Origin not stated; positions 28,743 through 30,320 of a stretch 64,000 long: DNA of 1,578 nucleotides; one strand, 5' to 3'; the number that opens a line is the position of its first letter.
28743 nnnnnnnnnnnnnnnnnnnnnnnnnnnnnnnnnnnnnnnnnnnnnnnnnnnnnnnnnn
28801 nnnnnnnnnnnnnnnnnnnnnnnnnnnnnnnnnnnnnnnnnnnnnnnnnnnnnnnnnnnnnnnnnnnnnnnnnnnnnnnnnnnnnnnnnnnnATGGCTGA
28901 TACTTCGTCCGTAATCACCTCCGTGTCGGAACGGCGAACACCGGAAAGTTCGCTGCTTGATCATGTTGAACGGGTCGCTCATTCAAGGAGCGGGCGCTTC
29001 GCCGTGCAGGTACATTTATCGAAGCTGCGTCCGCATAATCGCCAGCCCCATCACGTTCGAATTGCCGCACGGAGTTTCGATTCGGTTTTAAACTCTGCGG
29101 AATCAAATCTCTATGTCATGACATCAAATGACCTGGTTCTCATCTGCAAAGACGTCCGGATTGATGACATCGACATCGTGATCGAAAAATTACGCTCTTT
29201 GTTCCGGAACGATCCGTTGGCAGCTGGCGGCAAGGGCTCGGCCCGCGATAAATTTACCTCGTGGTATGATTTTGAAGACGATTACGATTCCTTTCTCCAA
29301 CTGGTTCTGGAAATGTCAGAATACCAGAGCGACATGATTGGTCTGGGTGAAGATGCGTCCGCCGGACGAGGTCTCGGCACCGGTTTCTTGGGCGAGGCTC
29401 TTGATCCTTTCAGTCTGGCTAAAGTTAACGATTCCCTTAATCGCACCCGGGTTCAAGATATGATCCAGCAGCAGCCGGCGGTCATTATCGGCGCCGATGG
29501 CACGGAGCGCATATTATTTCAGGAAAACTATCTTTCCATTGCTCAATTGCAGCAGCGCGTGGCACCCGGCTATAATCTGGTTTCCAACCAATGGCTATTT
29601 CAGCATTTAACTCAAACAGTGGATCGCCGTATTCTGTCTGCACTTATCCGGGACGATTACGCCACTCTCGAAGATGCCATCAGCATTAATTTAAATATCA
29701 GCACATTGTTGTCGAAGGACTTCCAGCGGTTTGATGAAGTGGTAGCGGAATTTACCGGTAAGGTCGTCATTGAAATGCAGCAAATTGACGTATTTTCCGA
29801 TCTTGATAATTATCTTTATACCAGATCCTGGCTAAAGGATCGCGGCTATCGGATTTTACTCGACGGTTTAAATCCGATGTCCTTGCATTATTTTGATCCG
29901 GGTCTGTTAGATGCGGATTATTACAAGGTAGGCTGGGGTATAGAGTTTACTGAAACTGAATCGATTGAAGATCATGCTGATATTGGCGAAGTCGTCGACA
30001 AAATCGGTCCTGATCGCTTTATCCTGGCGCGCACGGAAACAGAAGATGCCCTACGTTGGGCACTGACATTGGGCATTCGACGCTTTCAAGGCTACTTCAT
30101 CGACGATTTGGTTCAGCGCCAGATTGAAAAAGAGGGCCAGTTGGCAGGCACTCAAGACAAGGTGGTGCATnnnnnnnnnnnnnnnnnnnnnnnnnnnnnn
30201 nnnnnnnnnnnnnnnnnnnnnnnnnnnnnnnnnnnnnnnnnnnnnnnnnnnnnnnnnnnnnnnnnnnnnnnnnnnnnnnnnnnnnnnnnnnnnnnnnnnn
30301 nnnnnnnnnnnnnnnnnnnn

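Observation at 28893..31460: Translationally coupled pair of paralogous, doubly degenerate GGDEF-EAL-like proteins about 1.5 kb from the dcw promoter region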

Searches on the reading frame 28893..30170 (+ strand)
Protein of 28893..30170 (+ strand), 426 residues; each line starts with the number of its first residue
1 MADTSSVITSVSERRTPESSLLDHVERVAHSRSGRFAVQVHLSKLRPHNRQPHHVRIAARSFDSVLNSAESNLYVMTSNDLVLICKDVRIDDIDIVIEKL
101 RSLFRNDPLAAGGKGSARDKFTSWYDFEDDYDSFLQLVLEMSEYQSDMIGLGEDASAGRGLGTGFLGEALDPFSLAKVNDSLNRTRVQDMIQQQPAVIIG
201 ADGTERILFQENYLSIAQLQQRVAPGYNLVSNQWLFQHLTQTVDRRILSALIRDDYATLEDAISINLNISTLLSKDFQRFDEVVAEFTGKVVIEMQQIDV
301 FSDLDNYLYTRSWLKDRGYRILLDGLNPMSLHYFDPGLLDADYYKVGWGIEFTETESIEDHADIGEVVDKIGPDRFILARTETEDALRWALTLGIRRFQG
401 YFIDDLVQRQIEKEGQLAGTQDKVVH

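Call 4: search_protein_families(library=pfam, proteins=[window:28893-30170:+], max_evalue=10)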
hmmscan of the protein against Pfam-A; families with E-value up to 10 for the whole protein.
window:28893-30170:+ (426 aa): 3 families
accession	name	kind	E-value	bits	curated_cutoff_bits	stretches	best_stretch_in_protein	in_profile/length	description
PF00563.25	EAL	-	0.00036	20.4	31.3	2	238-325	58-153/236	EAL domain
PF15888.10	FOG_N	-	0.16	13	27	1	87-142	28-78/111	Folded gastrulation N-terminus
PF18606.7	HTH_53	-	0.24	11.6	30.6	1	362-386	31-55/62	Zap helix turn helix N-terminal domain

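Call 5: search_protein_families(library=ncbifam, proteins=[window:28893-30170:+], max_evalue=10)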
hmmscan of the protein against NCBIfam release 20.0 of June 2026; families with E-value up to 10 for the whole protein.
window:28893-30170:+ (426 aa): 1 family
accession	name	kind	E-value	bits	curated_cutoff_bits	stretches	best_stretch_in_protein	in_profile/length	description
NF008281.1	PRK11059.1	equivalog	0.06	11.6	663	1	239-280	455-496/633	RNase E specificity factor CsrD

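Call 7: find_homologous_proteins(query=window:28893-30170:+)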
Query window:28893-30170:+ (426 aa): 129 proteins with E <= 0.001 among 8000 candidates; the best 120 are listed.
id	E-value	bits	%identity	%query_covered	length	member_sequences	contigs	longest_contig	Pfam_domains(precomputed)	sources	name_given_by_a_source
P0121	2.5e-262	888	93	100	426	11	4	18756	-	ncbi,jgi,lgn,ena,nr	ncbi:MAG: hypothetical protein HN731_05410 [Rhodospirillaceae bacterium]|jgi:EAL domain-containing p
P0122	5.4e-231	785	80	100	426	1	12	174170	-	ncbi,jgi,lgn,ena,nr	ncbi:MAG: EAL domain-containing protein [Rhodospirillaceae bacterium]|jgi:EAL domain-containing prot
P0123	2.1e-230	783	81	100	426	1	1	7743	PF00563.26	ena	-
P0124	1.2e-228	777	80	100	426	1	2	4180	-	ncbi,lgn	-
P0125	4.0e-227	772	79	100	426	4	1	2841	-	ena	-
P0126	2.0e-222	757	77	100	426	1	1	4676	-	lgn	-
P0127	1.6e-206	704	71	99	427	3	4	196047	-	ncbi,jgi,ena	-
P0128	4.3e-197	673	69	98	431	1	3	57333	-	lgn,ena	-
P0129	5.4e-188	643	70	96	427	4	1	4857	PF00563.26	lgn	-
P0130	7.0e-182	623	64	98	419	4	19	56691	-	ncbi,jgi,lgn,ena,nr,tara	ncbi:MAG: hypothetical protein QGH73_06430 [Rhodospirillales bacterium]|jgi:EAL domain-containing pr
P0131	2.1e-175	602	60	98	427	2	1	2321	-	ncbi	-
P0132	2.2e-175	602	61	98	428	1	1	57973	PF00563.26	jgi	-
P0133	7.0e-174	597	60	99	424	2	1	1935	PF00563.26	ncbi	-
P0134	1.5e-171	589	62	98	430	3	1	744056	-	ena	-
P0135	2.8e-170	585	59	98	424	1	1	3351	PF00563.26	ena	-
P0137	2.8e-168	578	59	97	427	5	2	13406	PF00563.26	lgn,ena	-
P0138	4.6e-168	578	59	98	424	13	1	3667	PF00563.26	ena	-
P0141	6.3e-166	571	58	97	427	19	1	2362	PF00563.26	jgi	jgi:EAL domain-containing protein (putative c-di-GMP-specific phosphodiesterase class I)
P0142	8.0e-166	570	59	97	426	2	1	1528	PF00563.26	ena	-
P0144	1.1e-165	570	59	99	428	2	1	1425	PF00563.26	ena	-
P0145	1.5e-165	569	59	99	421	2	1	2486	PF00563.26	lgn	-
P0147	1.0e-163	563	58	98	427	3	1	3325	PF00563.26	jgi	jgi:hypothetical protein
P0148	2.7e-163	562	58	97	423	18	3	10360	PF00563.26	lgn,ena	-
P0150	2.2e-161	556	57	97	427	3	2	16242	PF00563.26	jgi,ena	-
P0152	5.7e-156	538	56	99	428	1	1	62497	PF00563.26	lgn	-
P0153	3.7e-154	532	56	98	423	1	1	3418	PF00563.26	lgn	-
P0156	1.1e-149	517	54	100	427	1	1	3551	PF00563.26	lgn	-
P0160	9.8e-145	501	52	99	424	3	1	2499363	PF00563.26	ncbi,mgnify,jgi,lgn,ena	mgnify:CR=1 FL=1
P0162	2.9e-126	440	47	97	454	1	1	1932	PF00563.26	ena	-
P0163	1.3e-116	408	46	97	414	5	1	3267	PF00563.26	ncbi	-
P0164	3.2e-112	394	44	97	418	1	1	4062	PF00563.26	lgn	-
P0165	1.4e-111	392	44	97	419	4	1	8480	PF00563.26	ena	-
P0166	2.6e-110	388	45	94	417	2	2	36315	PF00563.26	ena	-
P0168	1.6e-108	382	44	96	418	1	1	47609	PF00563.26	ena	-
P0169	3.6e-108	380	44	95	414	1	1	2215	PF00563.26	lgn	-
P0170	2.4e-107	378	42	97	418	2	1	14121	PF00563.26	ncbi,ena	-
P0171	1.0e-106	376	42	97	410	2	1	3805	PF00563.26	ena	-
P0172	8.9e-106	373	43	96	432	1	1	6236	PF00563.26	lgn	-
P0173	1.9e-105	372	43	97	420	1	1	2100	PF00563.26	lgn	-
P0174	3.4e-105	371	43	97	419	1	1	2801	PF00563.26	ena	-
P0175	5.9e-105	370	45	88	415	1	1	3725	PF00563.26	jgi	jgi:EAL domain-containing protein (putative c-di-GMP-specific phosphodiesterase class I)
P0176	8.0e-105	369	43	97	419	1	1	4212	PF00563.26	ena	-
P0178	9.4e-105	369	43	96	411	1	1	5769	PF00563.26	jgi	jgi:EAL domain-containing protein (putative c-di-GMP-specific phosphodiesterase class I)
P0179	4.1e-104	367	41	95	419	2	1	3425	PF00563.26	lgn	-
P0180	2.1e-103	365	42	95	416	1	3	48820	PF00563.26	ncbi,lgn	-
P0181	3.7e-102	361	41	95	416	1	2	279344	PF00563.26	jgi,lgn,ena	-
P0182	2.2e-101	358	41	95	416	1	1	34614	PF00563.26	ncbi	-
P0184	2.2e-100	355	42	96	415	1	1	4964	PF00563.26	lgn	-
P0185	2.5e-100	355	41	96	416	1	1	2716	PF00563.26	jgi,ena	-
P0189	1.6e-98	349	41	93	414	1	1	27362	PF00563.26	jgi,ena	-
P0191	2.4e-98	348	40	95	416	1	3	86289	PF00563.26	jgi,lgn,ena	-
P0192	7.1e-98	347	43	89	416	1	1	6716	PF00563.26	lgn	-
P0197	3.0e-97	345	41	93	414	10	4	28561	PF00563.26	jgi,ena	-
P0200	9.8e-96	340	60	54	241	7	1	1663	PF00563.26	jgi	jgi:EAL domain-containing protein (putative c-di-GMP-specific phosphodiesterase class I)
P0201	1.1e-94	336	40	92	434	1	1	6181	PF00563.26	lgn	-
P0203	5.3e-92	327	39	96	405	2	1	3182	PF00563.26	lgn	-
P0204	1.2e-89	320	38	97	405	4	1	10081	PF00563.26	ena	-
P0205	3.1e-89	318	38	97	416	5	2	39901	PF00563.26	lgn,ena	-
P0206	6.8e-86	307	38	97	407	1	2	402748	PF00563.26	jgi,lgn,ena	-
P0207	1.9e-85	306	38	95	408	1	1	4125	PF00563.26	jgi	jgi:hypothetical protein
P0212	1.7e-81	293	37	93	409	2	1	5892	PF00563.26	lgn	-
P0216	1.7e-79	286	36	91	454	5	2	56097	-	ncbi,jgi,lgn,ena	-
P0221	6.5e-77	278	38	93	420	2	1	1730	PF00563.26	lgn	-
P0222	4.0e-75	272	36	92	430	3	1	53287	PF00563.26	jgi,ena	-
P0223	3.2e-72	262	35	92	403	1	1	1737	PF00563.26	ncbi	-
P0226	2.7e-71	259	34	96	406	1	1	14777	-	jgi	-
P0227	3.4e-71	259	35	92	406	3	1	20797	PF00563.26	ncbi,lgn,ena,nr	ncbi:MAG: hypothetical protein QNJ92_12240 [Alphaproteobacteria bacterium]|nr:hypothetical protein [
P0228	2.0e-70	256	34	92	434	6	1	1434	PF00563.26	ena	-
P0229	2.5e-70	256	34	92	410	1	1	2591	PF00563.26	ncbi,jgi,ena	jgi:EAL domain-containing protein (putative c-di-GMP-specific phosphodiesterase class I)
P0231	1.4e-68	250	35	91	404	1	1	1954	PF00563.26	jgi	jgi:EAL domain-containing protein (putative c-di-GMP-specific phosphodiesterase class I)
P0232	6.9e-68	248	35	92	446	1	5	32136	PF00563.26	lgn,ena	-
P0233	2.0e-63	233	35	92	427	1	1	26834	-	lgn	-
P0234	3.0e-63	233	33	95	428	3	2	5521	PF00563.26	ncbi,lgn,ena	-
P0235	1.9e-61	227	32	92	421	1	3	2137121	PF00563.26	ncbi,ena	-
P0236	2.3e-61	226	31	93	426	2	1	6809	-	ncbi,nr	ncbi:MAG TPA: hypothetical protein VFG47_10310 [Geminicoccaceae bacterium]|nr:hypothetical protein [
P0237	5.5e-60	222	31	93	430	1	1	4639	PF00563.26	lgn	-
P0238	4.4e-59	219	31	94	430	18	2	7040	PF00563.26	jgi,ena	jgi:EAL domain-containing protein (putative c-di-GMP-specific phosphodiesterase class I)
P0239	3.6e-58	216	35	92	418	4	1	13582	-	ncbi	-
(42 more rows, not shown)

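Call 36: predict_structure(alignment_id=A2)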
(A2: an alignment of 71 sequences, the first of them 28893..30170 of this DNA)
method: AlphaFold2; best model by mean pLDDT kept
length: 426 residues; sequences in the alignment: 71
mean_pLDDT: 87.4   pTM: 0.69
mean pLDDT of the five models: 87.4, 86.9, 85.9, 85.9, 85.7
residues with pLDDT >= 90: 284; 70-90: 92; 50-70: 24; < 50: 26
segments of 3 or more residues with pLDDT < 50: 1-13, 157-163, 423-426
pLDDT, mean of each block of 10 residues (from residue 1): 31 68 95 97 90 88 94 94 97 96 92 69 97 97 72 49 69 95 94 93 86 91 90 89 95 95 96 98 97 95 96 98 94 95 92 79 95 96 91 95 87 73 42
secondary structure, 60 per line:
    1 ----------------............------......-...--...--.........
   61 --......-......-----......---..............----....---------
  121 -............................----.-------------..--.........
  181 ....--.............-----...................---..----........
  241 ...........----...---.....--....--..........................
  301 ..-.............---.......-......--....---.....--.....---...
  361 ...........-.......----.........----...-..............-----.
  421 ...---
elements in order: H17-28 E35-40 H52-60 H63-68 E70-75 E81-86 H90-103 H108-111 E122-126 H127-149 H172-184 H187-190 E191-199 E205-215 H216-223 H233-251 E262-266 H269-272 H275-290 E291-296 H297-302 H304-316 E320-326 H328-333 H336-339 E343-347 H350-354 H358-371 E376-379 H384-392 E397-399 H401-414 H420-423

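Call 51: fold_search(model_id=the predicted structure, library=pdb)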
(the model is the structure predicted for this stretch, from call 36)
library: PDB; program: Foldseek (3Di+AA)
matches with E <= 10: 1239; with E <= 0.001: 98
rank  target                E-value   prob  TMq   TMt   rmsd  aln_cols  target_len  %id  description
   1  5xgb                  5.2e-13  1.00  0.38  0.31  14.5       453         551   15  Crystal structure of the PAS-GGDEF-EAL domain of PA0861 from Pseudomonas aeruginosa (released 2017-12-20)
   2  4rnf                  1.8e-12  1.00  0.38  0.39  18.0       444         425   12  PaMorA tandem diguanylate cyclase - mutant phosphodiesterase, apo form (released 2014-11-19)
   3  5xge                  2.5e-12  1.00  0.40  0.32  14.3       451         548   15  Crystal structure of the PAS-GGDEF-EAL domain of PA0861 from Pseudomonas aeruginosa in complex with cyclic di-GMP (released 2017-12-20)
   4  5xgd                  2.8e-12  1.00  0.36  0.30  14.6       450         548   15  Crystal structure of the PAS-GGDEF-EAL domain of PA0861 from Pseudomonas aeruginosa in complex with GTP (released 2017-12-20)
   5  6pwj_A                5.8e-12  1.00  0.41  0.43  14.8       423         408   11  Vibrio cholerae LapD S helix-GGDEF-EAL (apo) (released 2019-10-09)
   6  3pjw                  1.2e-11  1.00  0.40  0.40  15.5       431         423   15  Structure of Pseudomonas fluorescence LapD GGDEF-EAL dual domain, I23 (released 2011-02-09)
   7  6pwj_B                2.2e-11  1.00  0.41  0.43  14.9       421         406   12  Vibrio cholerae LapD S helix-GGDEF-EAL (apo) (released 2019-10-09)
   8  9cmf_A                2.2e-11  1.00  0.39  0.23  18.2       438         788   12  Substrate bound DosP (released 2024-11-20)
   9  6pwk_B                5.5e-11  1.00  0.41  0.43  11.8       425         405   12  Vibrio cholerae LapD S helix-GGDEF-EAL (bound to c-di-GMP) (released 2019-10-09)
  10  6pwk_A                1.8e-10  1.00  0.42  0.44  11.5       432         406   11  Vibrio cholerae LapD S helix-GGDEF-EAL (bound to c-di-GMP) (released 2019-10-09)
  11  5m3c_B                1.9e-10  1.00  0.39  0.39  14.7       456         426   13  Structure of the hybrid domain (GGDEF-EAL) of PA0575 from Pseudomonas aeruginosa PAO1 at 2.8 Ang. with GTP and Ca2+ bo (released 2017-12-20)
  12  5m3c_A                2.6e-10  1.00  0.37  0.37  12.2       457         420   14  Structure of the hybrid domain (GGDEF-EAL) of PA0575 from Pseudomonas aeruginosa PAO1 at 2.8 Ang. with GTP and Ca2+ bo (released 2017-12-20)
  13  9bgv_A                3.0e-10  1.00  0.39  0.22  17.6       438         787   12  DosP R97A straight form (released 2024-11-20)
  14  9ce0_B                1.5e-09  1.00  0.38  0.22  18.2       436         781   12  DosP Apo Bent form (released 2024-11-20)
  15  9bkv_A                1.8e-09  1.00  0.37  0.22  18.1       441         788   12  DosP R97A bent form (released 2024-11-20)
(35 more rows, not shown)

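Call 66: find_encoding_contigs(protein=P0235, flank=5000, max_places=2)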
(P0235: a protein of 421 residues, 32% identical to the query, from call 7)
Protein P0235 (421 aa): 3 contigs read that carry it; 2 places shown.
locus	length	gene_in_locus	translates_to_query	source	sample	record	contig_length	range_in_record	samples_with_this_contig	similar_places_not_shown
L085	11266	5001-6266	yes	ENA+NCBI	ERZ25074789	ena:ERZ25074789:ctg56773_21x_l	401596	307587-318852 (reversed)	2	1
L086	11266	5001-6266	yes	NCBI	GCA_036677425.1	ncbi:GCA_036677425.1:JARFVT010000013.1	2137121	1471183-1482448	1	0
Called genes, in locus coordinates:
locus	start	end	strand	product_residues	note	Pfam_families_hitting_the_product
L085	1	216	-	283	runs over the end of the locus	PF05359:DUF748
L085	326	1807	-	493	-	PF00294:PfkB, PF08543:Phos_pyr_kin (weak), PF01467:CTP_transf_like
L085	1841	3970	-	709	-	PF02743:dCache_1 (weak), PF08448:PAS_4, PF13487:HD_5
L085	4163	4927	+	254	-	PF04473:DUF553 (weak), PF06035:Peptidase_C93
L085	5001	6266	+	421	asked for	PF00563:EAL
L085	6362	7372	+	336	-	PF03186:CobD_Cbib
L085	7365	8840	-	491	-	PF01656:CbiA, PF13500:AAA_26, PF07685:GATase_3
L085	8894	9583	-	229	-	PF04366:Ysc84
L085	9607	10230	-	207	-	PF02572:CobA_CobO_BtuR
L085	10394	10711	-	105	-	PF00085:Thioredoxin, PF13098:Thioredoxin_2, PF13905:Thioredoxin_8 (faint)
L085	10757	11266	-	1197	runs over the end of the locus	PF00580:UvrD-helicase, PF13245:AAA_19 (weak), PF13538:UvrD_C_2 (faint), PF13361:UvrD_C, PF12705:PDDEXK_1 (weak)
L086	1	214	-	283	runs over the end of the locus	PF05359:DUF748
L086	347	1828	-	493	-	PF00294:PfkB, PF08543:Phos_pyr_kin (weak), PF01467:CTP_transf_like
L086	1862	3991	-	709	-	PF02743:dCache_1 (faint), PF08448:PAS_4, PF13487:HD_5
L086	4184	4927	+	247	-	PF04473:DUF553 (weak), PF06035:Peptidase_C93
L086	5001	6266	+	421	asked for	PF00563:EAL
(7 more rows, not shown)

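Call 67: find_encoding_contigs(protein=P0236, flank=5000, max_places=2)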
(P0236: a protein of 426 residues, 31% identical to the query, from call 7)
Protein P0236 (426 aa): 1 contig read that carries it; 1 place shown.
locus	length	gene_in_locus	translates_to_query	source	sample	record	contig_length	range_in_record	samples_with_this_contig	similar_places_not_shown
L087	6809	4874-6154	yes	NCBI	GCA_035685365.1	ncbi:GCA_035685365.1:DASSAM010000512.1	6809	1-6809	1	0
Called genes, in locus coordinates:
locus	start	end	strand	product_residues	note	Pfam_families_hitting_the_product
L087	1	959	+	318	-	PF01094:ANF_receptor, PF13458:Peripla_BP_6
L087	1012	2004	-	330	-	PF02653:BPD_transp_2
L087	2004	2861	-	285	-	PF02653:BPD_transp_2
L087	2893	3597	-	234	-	PF00005:ABC_tran, PF13304:AAA_21 (faint)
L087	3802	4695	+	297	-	PF01551:Peptidase_M23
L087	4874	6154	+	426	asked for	-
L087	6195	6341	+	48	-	-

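Call 68: find_encoding_contigs(protein=P0216, flank=4000, max_places=1)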
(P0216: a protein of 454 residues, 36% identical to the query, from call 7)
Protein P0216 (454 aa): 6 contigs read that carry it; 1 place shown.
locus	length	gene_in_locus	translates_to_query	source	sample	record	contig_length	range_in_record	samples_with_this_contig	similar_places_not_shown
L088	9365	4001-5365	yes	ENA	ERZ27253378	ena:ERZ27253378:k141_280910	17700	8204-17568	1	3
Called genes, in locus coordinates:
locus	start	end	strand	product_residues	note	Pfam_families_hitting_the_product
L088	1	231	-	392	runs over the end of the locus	PF00465:Fe-ADH, PF13685:Fe-ADH_2 (weak), PF25137:ADH_Fe_C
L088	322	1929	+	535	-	-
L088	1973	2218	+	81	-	-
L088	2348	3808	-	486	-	PF00294:PfkB, PF08543:Phos_pyr_kin, PF01467:CTP_transf_like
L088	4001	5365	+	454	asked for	-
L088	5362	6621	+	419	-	-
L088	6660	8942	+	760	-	PF13640:2OG-FeII_Oxy_3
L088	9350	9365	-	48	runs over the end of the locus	?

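Call 69: find_encoding_contigs(protein=P0232, flank=4000, max_places=1)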
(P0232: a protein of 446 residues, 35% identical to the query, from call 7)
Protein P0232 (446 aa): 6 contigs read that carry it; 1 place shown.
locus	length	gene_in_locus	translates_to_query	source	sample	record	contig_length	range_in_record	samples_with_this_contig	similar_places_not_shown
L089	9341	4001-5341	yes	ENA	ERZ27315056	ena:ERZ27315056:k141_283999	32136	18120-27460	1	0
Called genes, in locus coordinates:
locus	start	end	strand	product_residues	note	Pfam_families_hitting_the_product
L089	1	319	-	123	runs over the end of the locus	PF01894:YjbQ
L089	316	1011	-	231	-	PF00733:Asn_synthase (weak), PF06508:QueC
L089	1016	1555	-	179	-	PF02261:Asp_decarbox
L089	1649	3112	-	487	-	PF00294:PfkB, PF08543:Phos_pyr_kin, PF01467:CTP_transf_like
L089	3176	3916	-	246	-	PF00149:Metallophos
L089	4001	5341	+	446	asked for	PF00563:EAL (weak)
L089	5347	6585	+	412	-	PF00563:EAL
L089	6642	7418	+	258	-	PF00005:ABC_tran, PF13304:AAA_21 (weak)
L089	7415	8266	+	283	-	PF01061:ABC2_membrane, PF12698:ABC2_membrane_3 (weak)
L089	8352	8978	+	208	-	-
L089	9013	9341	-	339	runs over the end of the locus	PF02277:DBI_PRT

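Call 82: find_encoding_contigs(protein=P0226, flank=3500, max_places=1)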
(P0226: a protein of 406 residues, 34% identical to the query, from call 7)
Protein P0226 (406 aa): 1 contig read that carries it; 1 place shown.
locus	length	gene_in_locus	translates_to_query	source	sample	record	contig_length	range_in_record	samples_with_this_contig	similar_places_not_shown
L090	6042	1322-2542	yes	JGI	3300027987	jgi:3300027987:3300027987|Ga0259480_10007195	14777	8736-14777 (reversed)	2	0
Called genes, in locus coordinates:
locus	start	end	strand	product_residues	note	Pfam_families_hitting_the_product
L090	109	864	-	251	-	PF00149:Metallophos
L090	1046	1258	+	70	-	-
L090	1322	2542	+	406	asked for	-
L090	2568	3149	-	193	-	PF00072:Response_reg, PF13384:HTH_23 (weak), PF02954:HTH_8 (weak), PF13556:HTH_30 (weak)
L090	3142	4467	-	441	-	PF25323:6TM_PilS (weak), PF13581:HATPase_c_2 (weak), PF02518:HATPase_c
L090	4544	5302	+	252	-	PF00005:ABC_tran, PF13304:AAA_21 (weak)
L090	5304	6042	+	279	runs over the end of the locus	PF01061:ABC2_membrane, PF12698:ABC2_membrane_3 (weak)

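Call 83: find_encoding_contigs(protein=P0233, flank=3500, max_places=1)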
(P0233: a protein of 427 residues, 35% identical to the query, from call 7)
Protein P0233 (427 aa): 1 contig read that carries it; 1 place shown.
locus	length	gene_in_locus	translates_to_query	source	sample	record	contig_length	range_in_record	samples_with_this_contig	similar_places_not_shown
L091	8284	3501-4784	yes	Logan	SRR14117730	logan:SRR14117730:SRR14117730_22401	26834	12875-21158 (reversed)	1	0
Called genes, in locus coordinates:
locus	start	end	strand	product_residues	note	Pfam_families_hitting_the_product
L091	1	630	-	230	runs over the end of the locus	-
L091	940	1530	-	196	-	-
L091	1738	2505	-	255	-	-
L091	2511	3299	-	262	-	PF00149:Metallophos, PF12850:Metallophos_2 (faint)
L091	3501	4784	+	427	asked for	-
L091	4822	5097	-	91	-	-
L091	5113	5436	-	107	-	-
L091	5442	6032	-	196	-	-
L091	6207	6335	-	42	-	-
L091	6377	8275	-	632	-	-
